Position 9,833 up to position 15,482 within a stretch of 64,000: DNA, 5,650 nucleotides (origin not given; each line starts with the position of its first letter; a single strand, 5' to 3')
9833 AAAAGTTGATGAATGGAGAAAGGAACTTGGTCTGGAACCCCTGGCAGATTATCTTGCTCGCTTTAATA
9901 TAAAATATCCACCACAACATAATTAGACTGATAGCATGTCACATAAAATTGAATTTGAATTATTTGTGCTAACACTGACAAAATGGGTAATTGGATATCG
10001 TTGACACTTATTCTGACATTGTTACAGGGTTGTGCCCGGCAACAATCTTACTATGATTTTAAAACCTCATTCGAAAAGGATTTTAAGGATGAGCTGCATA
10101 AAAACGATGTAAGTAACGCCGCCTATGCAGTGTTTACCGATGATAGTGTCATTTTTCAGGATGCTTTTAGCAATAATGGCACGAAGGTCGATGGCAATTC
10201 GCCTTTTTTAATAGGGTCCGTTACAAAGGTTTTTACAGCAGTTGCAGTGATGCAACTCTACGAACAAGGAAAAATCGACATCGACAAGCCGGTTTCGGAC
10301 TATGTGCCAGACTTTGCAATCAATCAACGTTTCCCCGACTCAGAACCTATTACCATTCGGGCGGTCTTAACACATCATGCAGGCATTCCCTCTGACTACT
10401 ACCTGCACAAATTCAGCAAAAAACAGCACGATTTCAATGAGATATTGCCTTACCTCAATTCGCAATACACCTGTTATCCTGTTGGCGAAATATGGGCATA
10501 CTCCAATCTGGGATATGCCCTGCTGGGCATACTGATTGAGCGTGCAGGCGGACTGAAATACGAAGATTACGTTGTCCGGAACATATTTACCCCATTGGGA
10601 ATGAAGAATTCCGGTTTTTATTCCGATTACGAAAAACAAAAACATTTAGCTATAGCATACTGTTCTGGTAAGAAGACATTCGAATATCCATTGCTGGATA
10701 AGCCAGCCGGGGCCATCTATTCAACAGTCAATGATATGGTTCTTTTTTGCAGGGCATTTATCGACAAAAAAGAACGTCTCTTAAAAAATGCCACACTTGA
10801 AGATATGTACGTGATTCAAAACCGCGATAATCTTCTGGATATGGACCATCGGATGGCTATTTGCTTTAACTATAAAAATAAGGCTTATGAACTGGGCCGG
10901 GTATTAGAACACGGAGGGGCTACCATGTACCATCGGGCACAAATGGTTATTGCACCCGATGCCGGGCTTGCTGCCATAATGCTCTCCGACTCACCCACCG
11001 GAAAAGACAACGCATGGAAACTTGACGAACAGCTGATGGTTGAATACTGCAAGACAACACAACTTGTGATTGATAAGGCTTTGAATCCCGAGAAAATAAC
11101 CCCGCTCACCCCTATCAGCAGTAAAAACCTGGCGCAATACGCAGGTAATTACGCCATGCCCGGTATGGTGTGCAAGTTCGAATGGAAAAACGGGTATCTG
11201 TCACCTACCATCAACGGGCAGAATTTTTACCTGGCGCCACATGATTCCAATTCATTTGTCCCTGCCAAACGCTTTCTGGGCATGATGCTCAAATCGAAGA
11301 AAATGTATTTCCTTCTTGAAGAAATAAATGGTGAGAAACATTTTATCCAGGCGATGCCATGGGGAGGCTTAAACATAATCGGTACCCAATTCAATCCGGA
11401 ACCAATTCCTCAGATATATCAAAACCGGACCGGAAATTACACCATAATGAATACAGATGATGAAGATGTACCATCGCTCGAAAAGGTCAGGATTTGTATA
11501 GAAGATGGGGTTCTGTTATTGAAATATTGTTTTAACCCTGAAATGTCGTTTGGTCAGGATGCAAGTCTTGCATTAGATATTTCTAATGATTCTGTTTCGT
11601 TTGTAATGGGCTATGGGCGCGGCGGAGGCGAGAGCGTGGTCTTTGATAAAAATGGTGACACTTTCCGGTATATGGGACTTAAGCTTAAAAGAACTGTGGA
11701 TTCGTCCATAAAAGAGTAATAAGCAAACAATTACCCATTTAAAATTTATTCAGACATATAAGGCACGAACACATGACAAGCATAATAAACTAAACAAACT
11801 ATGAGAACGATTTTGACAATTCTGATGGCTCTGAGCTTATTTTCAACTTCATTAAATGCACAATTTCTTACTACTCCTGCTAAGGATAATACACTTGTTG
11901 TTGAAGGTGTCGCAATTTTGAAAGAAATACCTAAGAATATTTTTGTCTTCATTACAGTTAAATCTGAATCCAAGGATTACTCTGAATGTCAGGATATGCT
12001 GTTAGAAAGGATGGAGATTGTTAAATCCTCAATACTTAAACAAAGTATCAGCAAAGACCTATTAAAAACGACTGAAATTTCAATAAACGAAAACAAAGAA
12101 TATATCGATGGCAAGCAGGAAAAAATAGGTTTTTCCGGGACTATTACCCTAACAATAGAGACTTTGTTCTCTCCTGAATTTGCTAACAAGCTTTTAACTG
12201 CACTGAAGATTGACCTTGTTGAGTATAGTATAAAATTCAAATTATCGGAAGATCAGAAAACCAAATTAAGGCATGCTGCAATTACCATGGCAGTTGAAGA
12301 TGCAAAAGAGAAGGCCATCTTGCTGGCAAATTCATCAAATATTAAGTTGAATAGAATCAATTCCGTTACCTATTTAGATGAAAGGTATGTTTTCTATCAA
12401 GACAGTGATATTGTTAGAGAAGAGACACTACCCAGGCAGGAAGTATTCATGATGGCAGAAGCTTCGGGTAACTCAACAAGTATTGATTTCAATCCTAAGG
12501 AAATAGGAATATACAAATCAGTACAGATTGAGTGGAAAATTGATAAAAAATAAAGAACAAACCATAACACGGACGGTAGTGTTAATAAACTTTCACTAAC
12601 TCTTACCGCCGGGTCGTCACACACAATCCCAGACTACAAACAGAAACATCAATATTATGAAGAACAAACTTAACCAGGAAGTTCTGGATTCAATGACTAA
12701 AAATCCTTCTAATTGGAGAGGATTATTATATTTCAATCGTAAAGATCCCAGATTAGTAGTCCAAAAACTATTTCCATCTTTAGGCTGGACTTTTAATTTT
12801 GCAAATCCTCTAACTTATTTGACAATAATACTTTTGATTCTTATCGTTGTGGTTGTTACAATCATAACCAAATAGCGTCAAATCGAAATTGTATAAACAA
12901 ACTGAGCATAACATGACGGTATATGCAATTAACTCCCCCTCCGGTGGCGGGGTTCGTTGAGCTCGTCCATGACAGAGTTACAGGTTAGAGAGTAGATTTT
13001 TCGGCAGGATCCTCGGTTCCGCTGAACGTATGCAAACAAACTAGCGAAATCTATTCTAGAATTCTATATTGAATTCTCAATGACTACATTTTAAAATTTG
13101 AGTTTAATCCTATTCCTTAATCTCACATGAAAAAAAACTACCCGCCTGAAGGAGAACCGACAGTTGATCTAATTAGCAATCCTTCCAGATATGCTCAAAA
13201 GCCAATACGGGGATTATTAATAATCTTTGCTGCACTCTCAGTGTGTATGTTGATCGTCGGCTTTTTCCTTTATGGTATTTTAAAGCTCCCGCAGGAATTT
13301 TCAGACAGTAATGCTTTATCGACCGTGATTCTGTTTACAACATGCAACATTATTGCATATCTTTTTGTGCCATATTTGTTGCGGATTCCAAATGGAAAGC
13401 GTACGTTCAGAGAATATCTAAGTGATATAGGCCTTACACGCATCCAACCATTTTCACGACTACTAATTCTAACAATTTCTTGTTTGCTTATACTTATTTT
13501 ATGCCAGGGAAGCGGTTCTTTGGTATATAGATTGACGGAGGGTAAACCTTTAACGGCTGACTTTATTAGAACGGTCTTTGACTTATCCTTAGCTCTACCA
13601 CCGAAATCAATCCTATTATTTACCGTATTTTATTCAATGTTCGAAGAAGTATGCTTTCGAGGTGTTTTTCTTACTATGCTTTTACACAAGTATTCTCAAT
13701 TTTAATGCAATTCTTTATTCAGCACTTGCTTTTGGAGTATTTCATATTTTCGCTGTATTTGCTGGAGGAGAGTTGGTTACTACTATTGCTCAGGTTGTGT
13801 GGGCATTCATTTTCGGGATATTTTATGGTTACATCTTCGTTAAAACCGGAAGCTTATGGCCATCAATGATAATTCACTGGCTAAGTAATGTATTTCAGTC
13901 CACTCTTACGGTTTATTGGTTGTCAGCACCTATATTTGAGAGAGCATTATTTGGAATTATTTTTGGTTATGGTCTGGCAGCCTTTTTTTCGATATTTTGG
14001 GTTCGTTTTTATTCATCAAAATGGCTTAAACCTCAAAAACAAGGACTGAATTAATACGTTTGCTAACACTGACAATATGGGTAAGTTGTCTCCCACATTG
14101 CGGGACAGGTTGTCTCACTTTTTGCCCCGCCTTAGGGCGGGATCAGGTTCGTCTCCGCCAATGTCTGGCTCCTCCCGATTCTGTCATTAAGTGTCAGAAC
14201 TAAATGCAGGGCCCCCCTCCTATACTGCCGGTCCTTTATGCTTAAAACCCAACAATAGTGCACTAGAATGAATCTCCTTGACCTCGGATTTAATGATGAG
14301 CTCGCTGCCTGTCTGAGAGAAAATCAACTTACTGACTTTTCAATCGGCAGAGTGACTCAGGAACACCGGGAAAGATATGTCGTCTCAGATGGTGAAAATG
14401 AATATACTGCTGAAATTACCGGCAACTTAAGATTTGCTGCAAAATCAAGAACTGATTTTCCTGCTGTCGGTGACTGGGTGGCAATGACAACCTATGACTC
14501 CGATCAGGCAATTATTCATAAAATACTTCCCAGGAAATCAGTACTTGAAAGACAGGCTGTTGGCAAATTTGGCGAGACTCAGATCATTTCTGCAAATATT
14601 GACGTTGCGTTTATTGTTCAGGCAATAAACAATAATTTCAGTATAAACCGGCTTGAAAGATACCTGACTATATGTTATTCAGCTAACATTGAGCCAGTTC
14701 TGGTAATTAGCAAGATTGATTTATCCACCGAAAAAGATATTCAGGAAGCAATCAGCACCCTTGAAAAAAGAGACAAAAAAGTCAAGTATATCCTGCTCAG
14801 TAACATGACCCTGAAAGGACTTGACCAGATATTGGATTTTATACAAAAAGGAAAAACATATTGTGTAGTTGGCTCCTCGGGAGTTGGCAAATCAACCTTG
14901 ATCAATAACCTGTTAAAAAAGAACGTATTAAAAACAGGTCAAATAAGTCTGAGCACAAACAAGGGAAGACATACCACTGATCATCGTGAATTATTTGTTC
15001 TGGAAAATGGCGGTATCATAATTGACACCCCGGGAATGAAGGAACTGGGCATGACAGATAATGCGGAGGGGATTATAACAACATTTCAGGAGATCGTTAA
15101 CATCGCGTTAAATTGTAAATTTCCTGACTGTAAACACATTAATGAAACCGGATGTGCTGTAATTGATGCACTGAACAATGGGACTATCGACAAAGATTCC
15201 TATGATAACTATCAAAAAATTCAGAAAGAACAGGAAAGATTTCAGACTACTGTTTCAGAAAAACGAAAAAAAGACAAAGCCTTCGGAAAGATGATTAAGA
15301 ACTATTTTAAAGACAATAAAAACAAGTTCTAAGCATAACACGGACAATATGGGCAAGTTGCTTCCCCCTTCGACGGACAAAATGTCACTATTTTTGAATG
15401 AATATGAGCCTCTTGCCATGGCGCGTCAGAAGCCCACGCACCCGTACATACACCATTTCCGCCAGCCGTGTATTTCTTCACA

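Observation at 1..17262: Integron-type gene-cassette array (at least 14 attC-bounded cassettes) with no integrase in view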

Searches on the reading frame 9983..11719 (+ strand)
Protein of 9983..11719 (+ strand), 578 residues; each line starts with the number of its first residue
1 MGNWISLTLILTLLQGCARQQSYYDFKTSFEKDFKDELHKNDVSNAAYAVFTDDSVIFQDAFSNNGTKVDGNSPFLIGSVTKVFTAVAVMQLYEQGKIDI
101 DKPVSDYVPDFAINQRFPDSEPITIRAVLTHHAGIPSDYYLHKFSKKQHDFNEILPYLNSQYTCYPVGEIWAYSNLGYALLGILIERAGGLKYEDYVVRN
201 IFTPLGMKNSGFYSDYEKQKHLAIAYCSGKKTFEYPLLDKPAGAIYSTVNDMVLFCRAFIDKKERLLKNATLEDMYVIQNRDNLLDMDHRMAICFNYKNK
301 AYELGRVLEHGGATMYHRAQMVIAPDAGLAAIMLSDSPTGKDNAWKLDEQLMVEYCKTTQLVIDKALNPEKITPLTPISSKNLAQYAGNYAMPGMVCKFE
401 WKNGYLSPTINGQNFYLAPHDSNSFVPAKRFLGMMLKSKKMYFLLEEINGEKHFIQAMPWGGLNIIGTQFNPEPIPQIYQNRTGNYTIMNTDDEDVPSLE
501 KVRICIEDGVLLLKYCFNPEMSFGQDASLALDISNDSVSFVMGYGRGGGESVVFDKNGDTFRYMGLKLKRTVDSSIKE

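Call 8: find_encoding_contigs(protein=window:9983-11719:+, flank=10000, max_places=6)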
Protein window:9983-11719:+ (578 aa): no gene with exactly this product is on record in the collection.

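Call 19: search_protein_families(library=pfam, proteins=[window:9983-11719:+], max_evalue=0.01)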
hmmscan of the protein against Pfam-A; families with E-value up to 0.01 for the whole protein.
window:9983-11719:+ (578 aa): 2 families
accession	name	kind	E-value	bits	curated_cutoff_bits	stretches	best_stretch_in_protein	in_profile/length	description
PF00144.29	Beta-lactamase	-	1.7e-55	188.9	27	1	32-340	3-313/329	Beta-lactamase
PF13354.11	Beta-lactamase2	-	0.00033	20.5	22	1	58-130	4-80/214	Beta-lactamase enzyme family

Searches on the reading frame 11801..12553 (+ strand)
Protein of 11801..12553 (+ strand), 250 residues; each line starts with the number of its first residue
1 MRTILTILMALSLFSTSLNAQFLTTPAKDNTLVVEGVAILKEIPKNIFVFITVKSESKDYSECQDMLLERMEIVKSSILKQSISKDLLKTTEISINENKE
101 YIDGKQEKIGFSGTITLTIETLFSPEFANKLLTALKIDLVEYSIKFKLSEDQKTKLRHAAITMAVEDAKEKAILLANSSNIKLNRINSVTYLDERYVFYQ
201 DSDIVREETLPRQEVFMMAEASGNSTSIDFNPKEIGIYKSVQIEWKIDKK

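Call 19: search_protein_families(library=pfam, proteins=[window:11801-12553:+], max_evalue=0.01)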
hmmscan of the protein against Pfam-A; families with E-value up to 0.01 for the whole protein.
window:11801-12553:+ (250 aa): 1 family
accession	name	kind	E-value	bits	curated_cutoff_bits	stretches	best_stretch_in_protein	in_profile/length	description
PF04402.19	SIMPL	-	1.6e-20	74.7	25.2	1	34-245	3-205/205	Protein of unknown function (DUF541)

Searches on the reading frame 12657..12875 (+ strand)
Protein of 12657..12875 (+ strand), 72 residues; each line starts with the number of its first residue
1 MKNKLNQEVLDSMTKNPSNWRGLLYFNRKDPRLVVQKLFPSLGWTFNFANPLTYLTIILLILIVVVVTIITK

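Call 19: search_protein_families(library=pfam, proteins=[window:12657-12875:+], max_evalue=0.01)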
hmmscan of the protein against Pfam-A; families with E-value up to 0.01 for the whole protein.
window:12657-12875:+ (72 aa): 1 family
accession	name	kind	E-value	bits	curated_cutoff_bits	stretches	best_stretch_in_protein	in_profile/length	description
PF19124.5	DUF5808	-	3.7e-09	36.4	26.3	1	28-53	1-25/26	Family of unknown function (DUF5808)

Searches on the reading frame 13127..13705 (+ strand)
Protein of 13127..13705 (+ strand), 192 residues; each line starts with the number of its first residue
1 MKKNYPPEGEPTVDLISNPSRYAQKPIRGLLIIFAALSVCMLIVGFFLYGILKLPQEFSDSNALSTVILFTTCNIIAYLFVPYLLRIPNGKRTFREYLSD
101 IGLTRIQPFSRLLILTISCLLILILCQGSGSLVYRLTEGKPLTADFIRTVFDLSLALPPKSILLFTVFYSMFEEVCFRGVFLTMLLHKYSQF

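Call 19: search_protein_families(library=pfam, proteins=[window:13127-13705:+], max_evalue=0.01)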
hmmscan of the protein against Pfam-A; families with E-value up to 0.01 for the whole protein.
window:13127-13705:+ (192 aa): 1 family
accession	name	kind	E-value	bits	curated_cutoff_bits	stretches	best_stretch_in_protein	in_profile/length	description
PF11460.13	DUF3007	-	0.007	17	25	0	36-101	8-71/96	Protein of unknown function (DUF3007)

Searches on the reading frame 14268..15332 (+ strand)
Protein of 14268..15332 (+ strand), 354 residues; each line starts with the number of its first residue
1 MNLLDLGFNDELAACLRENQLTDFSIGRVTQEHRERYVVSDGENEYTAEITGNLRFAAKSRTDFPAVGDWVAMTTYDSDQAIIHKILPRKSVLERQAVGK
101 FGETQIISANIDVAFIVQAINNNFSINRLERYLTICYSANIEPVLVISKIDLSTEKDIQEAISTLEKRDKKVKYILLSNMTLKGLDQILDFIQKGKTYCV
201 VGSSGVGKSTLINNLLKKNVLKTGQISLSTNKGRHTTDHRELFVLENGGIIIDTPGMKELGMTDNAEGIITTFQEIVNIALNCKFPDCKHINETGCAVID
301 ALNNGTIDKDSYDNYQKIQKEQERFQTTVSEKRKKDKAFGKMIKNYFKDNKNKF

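Call 19: search_protein_families(library=pfam, proteins=[window:14268-15332:+], max_evalue=0.01)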
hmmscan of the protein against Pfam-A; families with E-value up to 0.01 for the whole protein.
window:14268-15332:+ (354 aa): 14 families
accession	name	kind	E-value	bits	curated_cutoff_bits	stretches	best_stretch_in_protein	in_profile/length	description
PF03193.22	RsgA_GTPase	-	5.7e-51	173.2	30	1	86-262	1-173/174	RsgA GTPase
PF01926.29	MMR_HSR1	-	2.6e-09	37.6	21.9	1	199-281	3-78/113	50S ribosome-binding GTPase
PF00735.24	Septin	-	1.1e-05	25.3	26.2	1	198-259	7-74/280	Septin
PF00005.33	ABC_tran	-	2e-05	25.7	25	1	192-235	8-51/137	ABC transporter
PF04548.22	AIG1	-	8.5e-05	22.4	27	1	199-265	4-67/212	AIG1 family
PF00071.28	Ras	-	0.00016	21.7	21.6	0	107-190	68-154/162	Ras family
PF00009.33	GTP_EFTU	-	0.00029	20.9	26.5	1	108-193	90-183/188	Elongation factor Tu GTP binding domain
PF00350.29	Dynamin_N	-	0.002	18.6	27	1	200-227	3-30/168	Dynamin family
PF13401.12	AAA_22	-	0.0026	18.5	27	1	198-221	8-31/130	AAA domain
PF13555.12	AAA_29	-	0.0028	17.8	27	1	188-213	16-40/61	P-loop containing region of AAA domain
PF12775.13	AAA_7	-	0.0028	17.6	25.8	1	191-220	29-58/181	P-loop containing dynein motor region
PF02421.24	FeoB_N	-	0.0031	17.5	27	0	197-272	2-72/156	Ferrous iron transport protein B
PF00625.27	Guanylate_kin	-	0.0038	17.4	25.2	0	195-229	2-35/182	Guanylate kinase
PF13191.12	AAA_16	-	0.0056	17.6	32.6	0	186-219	13-48/167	AAA ATPase domain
